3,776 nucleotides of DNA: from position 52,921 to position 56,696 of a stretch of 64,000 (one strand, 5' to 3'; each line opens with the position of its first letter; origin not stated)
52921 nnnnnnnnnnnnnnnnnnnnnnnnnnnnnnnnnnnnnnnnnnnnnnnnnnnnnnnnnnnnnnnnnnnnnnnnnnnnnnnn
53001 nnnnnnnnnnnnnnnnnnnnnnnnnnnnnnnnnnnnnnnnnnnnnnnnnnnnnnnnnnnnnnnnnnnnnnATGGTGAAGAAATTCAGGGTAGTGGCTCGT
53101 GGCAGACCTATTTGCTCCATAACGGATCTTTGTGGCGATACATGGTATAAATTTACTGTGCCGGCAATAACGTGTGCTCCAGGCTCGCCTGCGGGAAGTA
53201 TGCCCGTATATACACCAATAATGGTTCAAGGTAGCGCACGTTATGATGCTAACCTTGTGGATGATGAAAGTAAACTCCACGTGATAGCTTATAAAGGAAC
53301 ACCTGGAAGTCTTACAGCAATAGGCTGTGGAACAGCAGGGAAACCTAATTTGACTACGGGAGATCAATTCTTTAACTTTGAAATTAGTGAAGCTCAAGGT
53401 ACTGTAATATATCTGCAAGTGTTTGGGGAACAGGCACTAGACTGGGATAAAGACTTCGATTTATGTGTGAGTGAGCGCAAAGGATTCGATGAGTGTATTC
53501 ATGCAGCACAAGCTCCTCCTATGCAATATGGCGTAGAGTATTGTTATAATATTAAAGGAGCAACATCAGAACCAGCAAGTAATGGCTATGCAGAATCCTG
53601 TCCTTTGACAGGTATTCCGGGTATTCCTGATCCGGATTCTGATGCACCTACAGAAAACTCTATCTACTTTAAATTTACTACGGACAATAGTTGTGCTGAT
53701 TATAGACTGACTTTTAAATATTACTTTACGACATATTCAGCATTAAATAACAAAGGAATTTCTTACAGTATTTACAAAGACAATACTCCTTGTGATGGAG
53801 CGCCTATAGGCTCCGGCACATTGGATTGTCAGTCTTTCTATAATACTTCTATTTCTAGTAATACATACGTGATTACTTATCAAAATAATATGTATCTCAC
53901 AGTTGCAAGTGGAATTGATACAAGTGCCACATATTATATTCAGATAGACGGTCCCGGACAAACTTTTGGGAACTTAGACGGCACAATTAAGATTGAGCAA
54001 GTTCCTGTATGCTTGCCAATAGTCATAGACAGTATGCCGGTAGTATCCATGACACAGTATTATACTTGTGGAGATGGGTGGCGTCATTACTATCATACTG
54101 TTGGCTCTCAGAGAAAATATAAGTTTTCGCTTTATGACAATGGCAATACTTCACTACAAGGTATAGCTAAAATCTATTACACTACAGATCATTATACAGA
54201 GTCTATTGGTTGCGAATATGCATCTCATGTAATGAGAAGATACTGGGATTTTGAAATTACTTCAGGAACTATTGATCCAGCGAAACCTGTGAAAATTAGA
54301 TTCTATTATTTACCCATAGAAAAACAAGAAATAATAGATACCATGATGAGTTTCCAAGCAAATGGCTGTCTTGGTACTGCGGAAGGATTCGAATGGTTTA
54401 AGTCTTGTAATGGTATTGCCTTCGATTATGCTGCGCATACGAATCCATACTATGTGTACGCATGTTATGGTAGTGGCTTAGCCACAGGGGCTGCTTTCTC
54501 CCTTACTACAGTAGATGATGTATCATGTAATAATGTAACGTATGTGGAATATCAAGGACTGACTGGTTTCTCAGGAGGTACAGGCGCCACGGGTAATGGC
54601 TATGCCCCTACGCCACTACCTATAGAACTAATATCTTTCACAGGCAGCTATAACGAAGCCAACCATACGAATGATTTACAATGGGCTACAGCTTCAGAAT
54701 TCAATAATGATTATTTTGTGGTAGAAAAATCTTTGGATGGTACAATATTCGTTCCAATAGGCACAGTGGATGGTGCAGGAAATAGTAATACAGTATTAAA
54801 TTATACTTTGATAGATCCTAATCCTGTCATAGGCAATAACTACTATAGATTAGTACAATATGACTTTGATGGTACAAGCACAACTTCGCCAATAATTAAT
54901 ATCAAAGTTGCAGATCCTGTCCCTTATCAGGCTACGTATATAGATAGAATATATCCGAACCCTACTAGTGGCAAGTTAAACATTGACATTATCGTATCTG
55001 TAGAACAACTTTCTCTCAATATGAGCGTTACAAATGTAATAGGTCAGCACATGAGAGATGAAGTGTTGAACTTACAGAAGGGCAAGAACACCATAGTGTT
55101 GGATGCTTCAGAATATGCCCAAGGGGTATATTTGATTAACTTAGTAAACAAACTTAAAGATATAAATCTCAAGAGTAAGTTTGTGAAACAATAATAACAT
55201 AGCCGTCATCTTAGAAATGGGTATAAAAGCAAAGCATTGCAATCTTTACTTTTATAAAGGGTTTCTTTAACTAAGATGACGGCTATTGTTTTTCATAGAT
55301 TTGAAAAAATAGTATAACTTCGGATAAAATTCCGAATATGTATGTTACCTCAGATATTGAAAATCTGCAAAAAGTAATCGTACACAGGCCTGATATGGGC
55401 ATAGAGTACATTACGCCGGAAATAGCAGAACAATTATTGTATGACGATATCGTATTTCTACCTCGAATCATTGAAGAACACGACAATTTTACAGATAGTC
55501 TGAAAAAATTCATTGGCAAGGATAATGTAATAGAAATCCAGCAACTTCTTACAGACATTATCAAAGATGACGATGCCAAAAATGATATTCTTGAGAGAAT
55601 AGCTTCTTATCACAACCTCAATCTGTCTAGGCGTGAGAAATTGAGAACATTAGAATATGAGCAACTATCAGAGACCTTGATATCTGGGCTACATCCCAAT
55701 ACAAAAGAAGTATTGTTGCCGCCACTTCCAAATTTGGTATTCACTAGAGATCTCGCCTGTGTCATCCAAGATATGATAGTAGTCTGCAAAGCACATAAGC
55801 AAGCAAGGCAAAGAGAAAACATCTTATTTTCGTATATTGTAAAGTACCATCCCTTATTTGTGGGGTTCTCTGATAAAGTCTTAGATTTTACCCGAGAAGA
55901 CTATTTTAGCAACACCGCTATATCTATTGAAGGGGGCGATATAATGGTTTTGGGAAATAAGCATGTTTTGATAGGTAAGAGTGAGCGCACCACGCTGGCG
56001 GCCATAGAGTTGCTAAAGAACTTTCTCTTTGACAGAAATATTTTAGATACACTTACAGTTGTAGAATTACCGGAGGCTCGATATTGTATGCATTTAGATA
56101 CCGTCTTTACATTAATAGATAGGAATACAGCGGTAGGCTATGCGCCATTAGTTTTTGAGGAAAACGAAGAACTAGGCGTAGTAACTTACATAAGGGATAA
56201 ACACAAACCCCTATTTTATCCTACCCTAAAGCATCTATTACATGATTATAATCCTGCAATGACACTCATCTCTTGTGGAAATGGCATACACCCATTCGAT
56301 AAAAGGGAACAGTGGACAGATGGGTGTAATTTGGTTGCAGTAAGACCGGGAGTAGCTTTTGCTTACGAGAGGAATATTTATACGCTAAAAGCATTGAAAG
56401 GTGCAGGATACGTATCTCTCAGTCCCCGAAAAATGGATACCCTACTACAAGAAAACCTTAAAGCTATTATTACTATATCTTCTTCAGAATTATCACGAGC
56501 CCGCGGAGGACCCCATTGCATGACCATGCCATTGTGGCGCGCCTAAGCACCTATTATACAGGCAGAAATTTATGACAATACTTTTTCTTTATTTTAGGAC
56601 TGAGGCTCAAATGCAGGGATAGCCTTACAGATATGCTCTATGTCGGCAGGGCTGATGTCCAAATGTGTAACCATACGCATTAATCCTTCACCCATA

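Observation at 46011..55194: One ~3,060-codon secreted-protein gene broken by an in-frame TAG (48300-48302) and a +1 frame change (53068-53147)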

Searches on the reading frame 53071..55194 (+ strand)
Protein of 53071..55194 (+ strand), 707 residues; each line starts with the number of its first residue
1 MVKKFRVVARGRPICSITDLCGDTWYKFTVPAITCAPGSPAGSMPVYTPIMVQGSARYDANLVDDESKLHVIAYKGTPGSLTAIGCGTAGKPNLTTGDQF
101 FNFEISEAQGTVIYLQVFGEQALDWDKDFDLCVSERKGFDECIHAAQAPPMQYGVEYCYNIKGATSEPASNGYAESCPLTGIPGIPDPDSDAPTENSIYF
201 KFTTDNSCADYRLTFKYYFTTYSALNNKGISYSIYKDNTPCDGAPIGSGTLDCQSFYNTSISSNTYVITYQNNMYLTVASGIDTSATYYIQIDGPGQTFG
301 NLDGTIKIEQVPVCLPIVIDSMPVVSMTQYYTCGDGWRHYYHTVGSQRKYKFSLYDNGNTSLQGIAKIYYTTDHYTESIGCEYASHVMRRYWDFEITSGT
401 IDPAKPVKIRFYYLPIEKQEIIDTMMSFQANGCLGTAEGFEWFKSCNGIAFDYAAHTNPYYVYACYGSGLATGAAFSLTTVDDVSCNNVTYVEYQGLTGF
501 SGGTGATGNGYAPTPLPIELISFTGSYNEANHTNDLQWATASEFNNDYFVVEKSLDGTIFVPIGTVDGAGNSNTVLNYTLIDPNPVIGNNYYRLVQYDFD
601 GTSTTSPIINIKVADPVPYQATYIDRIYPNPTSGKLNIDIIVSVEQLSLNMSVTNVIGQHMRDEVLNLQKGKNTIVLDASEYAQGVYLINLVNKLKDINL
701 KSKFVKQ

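Call 6: search_protein_families(library=pfam, proteins=[window:53071-55191:+], max_evalue=0.01)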
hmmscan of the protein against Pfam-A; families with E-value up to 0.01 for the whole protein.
window:53071-55191:+ (707 aa): 1 family
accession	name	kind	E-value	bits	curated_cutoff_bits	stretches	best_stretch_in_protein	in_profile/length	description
PF18962.6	Por_Secre_tail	-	1.5e-10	41.7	27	1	627-697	1-68/75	Secretion system C-terminal sorting domain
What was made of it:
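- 54949..55191 (+): T9SS type A C-terminal sorting domain (Por_Secre_tail). PF18962 at 1.5e-10, 41.7 bits (call 6).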

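Call 15: find_related_loci(query=window:53098-55191:+, collection=genome_contigs, flank=10000)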
Query window:53098-55191:+ (698 aa) in genome_contigs; peptide patterns used: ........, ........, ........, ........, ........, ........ (x = any residue, [..] = any of these).
45 stretches matched a pattern; 11 encode a relative of the query (tblastn E <= 1e-3); 11 distinct loci.
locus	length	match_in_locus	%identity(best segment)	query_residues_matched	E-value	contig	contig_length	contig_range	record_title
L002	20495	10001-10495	37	505-680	4e-25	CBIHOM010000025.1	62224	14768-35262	MAG TPA_asm: uncultured Fluviicola sp. isolate SRR18156188_binner123_Refined_19 genome assembly, contig: ERZ27336841.148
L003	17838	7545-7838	50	505-602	2e-24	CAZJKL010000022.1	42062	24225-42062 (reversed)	MAG TPA_asm: uncultured Bacteroidales bacterium isolate binchicken_co113_124 genome assembly, contig: NODE_1022_length_4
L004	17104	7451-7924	37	507-680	7e-24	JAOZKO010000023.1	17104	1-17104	MAG: Bacteroidales bacterium isolate GMC10_bin_8_sub NODE_1999_length_17104_cov_6.318611, whole genome shotgun sequence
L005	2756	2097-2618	38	507-698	3e-22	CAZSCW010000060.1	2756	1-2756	MAG TPA_asm: uncultured Candidatus Saccharibacteria bacterium isolate SRP135725_co1_382 genome assembly, contig: NODE_69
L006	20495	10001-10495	32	526-698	2e-21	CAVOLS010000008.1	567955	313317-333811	MAG: uncultured Chitinophagaceae bacterium isolate MFD10113.bin.2.113 genome assembly, contig: contig_38500, whole genom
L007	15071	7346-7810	38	459-627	3e-19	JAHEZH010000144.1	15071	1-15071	MAG: Flammeovirgaceae bacterium isolate nzgw147 NODE_4981_length_15072_cov_2.858404, whole genome shotgun sequence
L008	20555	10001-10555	32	510-697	6e-17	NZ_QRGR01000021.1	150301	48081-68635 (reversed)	Pontibacter diazotrophicus strain H4X Scaffold18_1, whole genome shotgun sequence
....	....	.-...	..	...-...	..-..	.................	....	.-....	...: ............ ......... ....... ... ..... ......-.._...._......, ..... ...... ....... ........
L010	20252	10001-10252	42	507-591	1e-12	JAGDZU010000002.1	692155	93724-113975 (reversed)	MAG: Bacteroidia bacterium isolate FR12bac11 FR12ZCynBig_contig_1150, whole genome shotgun sequence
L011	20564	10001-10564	30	501-690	6e-13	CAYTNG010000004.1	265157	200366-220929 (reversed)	MAG TPA_asm: uncultured Saprospiraceae bacterium isolate SRP189682_co1_339 genome assembly, contig: NODE_14_length_26515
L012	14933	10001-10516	32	506-682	7e-20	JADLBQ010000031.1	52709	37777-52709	MAG: Bacteroidia bacterium isolate SJ183 c_000000694158, whole genome shotgun sequence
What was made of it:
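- Tried and rejected: It returned only distant matches to the C-terminal domain (call 15).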

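Call 23: find_encoding_contigs(protein=window:53071-55194:+, flank=10000, max_places=10)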
Protein window:53071-55194:+ (707 aa): no gene with exactly this product is on record in the collection.

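Call 39: search_protein_families(library=ncbifam, proteins=[window:53098-55191:+], max_evalue=0.01)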
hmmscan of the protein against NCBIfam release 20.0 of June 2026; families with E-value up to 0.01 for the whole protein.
window:53098-55191:+ (698 aa): 1 family
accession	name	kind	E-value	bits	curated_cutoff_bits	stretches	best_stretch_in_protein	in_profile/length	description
TIGR04183.1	Por_Secre_tail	domain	8.6e-07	28.9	23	1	618-698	1-72/72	T9SS type A sorting domain-containing protein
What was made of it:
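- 54949..55191 (+): TIGR04183 at 28.9 bits against cut-off 23 (call 39).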

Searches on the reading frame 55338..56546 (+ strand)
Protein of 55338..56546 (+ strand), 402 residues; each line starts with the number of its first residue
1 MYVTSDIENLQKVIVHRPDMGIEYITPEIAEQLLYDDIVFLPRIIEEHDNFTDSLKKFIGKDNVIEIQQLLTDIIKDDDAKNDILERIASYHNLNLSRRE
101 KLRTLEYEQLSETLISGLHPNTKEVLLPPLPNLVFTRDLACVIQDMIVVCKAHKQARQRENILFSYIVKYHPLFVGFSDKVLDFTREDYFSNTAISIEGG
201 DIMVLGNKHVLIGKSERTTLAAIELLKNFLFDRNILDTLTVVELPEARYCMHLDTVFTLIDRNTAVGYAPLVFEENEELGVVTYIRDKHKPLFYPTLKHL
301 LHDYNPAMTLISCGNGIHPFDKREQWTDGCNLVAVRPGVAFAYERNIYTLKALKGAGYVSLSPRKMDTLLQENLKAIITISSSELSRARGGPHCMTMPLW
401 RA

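Call 17: search_protein_families(library=pfam, proteins=[window:55338-56543:+], max_evalue=0.001)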
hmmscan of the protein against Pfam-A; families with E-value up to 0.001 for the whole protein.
window:55338-56543:+ (402 aa): 1 family
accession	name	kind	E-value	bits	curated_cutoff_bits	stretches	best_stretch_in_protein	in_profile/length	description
PF02274.22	ADI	-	6.7e-73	246.3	22.8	2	118-401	109-377/377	Arginine deiminase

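Call 19: find_encoding_contigs(protein=window:55338-56546:+, flank=10000, max_places=6)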
Protein window:55338-56546:+ (402 aa): 1 contig read that carries it; 1 place shown.
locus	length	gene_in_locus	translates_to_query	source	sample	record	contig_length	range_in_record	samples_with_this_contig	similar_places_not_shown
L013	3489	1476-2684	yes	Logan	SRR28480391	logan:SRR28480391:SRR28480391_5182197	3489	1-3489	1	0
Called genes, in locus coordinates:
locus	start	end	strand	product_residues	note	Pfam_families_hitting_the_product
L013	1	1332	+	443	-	?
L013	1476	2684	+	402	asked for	PF02274:ADI, PF19420:DDAH_eukar (weak)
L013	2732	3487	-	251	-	?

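Call 29: find_homologous_proteins(query=window:55338-56543:+, max_evalue=1e-100)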
Query window:55338-56543:+ (402 aa): 129 proteins with E <= 1e-100 among 8000 candidates; the best 120 are listed.
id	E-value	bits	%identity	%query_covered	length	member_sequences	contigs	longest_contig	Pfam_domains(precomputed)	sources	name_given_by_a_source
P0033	1.1e-269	912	100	100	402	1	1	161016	PF19420.6,PF02274.23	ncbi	-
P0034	2.6e-217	739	80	100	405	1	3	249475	PF02274.23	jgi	jgi:arginine deiminase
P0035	2.3e-209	713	76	100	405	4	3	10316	PF02274.23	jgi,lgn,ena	-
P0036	5.6e-173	593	63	100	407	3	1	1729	PF19420.6,PF02274.23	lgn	-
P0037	4.2e-149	515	56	100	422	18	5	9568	PF02274.23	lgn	-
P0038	7.4e-149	514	55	100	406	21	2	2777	PF02274.23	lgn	-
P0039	7.7e-149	514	55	100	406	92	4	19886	PF19420.6,PF02274.23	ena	-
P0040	9.6e-149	514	55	100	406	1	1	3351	PF02274.23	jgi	jgi:arginine deiminase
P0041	1.2e-148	513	55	100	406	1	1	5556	PF02274.23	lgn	-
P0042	4.9e-147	508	55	100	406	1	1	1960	PF02274.23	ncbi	-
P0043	1.3e-145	503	54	100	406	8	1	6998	PF02274.23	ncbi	-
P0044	4.4e-145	501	54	100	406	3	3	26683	PF02274.23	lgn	-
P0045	5.0e-145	501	53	100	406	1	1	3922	PF19420.6,PF02274.23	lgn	-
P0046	9.2e-145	500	55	99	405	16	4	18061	PF02274.23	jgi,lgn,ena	jgi:arginine deiminase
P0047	2.5e-144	499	55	100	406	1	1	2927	PF02274.23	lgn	-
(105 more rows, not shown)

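Call 30: find_encoding_contigs(protein=P0034, flank=10000, max_places=5)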
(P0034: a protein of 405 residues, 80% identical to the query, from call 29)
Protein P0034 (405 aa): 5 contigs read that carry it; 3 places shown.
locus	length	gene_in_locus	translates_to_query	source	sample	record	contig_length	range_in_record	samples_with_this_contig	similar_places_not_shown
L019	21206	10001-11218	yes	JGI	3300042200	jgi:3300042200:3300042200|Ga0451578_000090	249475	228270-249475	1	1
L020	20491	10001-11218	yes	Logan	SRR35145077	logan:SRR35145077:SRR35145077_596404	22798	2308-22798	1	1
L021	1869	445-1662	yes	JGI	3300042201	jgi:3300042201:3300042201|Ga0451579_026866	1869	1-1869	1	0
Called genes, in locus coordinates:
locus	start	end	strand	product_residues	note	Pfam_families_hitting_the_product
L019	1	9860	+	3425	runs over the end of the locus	PF18962:Por_Secre_tail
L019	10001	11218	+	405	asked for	PF02274:ADI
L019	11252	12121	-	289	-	-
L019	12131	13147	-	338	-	PF00155:Aminotran_1_2 (weak), PF01212:Beta_elim_lyase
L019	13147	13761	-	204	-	PF01694:Rhomboid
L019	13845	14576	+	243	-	PF03741:TerC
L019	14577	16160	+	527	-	PF22694:CtpB_N-like (weak), PF00595:PDZ, PF13180:PDZ_2, PF17820:PDZ_6, PF03572:Peptidase_S41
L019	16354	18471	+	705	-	PF03460:NIR_SIR_ferr, PF01077:NIR_SIR, PF03460:NIR_SIR_ferr, PF01077:NIR_SIR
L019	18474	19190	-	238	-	PF01925:TauE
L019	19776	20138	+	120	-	PF18962:Por_Secre_tail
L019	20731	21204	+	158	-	?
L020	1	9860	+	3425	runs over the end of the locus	PF18962:Por_Secre_tail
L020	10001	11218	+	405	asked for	PF02274:ADI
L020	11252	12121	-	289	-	-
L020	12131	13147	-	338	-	PF00155:Aminotran_1_2 (weak), PF01212:Beta_elim_lyase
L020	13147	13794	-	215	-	PF01694:Rhomboid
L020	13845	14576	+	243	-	PF03741:TerC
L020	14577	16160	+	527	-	PF22694:CtpB_N-like (weak), PF00595:PDZ, PF13180:PDZ_2, PF17820:PDZ_6, PF03572:Peptidase_S41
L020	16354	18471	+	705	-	PF03460:NIR_SIR_ferr, PF01077:NIR_SIR, PF03460:NIR_SIR_ferr, PF01077:NIR_SIR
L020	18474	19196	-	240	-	PF01925:TauE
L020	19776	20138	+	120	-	PF18962:Por_Secre_tail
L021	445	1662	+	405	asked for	PF02274:ADI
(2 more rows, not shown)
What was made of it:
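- L019 (JGI 249-kb contig) and L020 carry one 3,425-aa gene with Por_Secre_tail directly upstream of the same arginine deiminase gene, with the same seven downstream genes (call 30).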

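Call 31: find_encoding_contigs(protein=P0035, flank=10000, max_places=5)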
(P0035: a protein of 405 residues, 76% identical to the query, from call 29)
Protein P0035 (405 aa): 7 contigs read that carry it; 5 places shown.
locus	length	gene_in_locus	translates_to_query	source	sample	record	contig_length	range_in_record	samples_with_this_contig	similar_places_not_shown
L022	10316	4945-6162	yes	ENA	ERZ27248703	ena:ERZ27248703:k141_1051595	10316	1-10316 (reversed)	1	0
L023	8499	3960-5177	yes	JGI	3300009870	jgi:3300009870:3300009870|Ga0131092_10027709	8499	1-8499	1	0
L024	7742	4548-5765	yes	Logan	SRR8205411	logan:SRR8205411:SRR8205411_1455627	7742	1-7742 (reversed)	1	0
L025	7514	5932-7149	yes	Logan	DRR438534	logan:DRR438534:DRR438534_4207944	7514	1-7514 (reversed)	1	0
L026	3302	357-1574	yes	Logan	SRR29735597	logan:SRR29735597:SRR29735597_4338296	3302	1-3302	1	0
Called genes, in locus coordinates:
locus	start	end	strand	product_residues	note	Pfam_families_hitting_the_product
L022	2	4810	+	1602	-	?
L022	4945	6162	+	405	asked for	PF02274:ADI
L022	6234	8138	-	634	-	PF00012:HSP70, PF14450:FtsA (faint), PF06723:MreB_Mbl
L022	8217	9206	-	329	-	PF01545:Cation_efflux, PF16916:ZT_dimer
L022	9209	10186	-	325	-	PF00348:polyprenyl_synt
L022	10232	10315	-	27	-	?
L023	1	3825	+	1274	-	?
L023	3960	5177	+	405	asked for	PF02274:ADI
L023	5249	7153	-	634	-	PF00012:HSP70, PF14450:FtsA (faint), PF06723:MreB_Mbl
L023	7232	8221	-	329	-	PF01545:Cation_efflux, PF16916:ZT_dimer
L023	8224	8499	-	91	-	?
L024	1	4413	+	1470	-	?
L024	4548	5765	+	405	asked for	PF02274:ADI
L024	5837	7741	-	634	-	PF00012:HSP70, PF14450:FtsA (faint), PF06723:MreB_Mbl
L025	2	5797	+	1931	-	?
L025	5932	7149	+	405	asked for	PF02274:ADI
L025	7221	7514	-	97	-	?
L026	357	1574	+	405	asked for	PF02274:ADI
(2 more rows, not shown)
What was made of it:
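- L022-L025 have uninterrupted ORFs of 1,274-1,931 codons that run to the contig edge (call 31).
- Tried and rejected: The orthologues were reached through the neighbouring arginine deiminase gene instead (calls 29-31).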

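Call 58: list_cluster_members(proteins=[window:55338-56543:+, window:45474-46001:+, window:10580-11755:-, window:40299-40871:+])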
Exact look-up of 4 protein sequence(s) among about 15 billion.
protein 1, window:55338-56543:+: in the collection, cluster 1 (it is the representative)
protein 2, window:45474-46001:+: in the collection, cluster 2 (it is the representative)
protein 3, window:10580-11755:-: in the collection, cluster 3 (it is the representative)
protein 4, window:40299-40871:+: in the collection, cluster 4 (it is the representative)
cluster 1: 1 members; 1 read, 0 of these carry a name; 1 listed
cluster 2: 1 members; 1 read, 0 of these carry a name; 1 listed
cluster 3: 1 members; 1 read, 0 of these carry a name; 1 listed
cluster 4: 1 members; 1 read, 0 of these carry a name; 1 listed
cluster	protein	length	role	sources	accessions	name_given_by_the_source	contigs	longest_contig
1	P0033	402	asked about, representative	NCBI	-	-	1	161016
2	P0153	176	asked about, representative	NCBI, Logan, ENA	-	-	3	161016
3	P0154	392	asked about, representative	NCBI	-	-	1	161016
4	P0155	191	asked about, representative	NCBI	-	-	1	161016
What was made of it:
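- The source is probably a metagenome-assembled genome (an NCBI contig whose proteins carry no source name, call 58).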
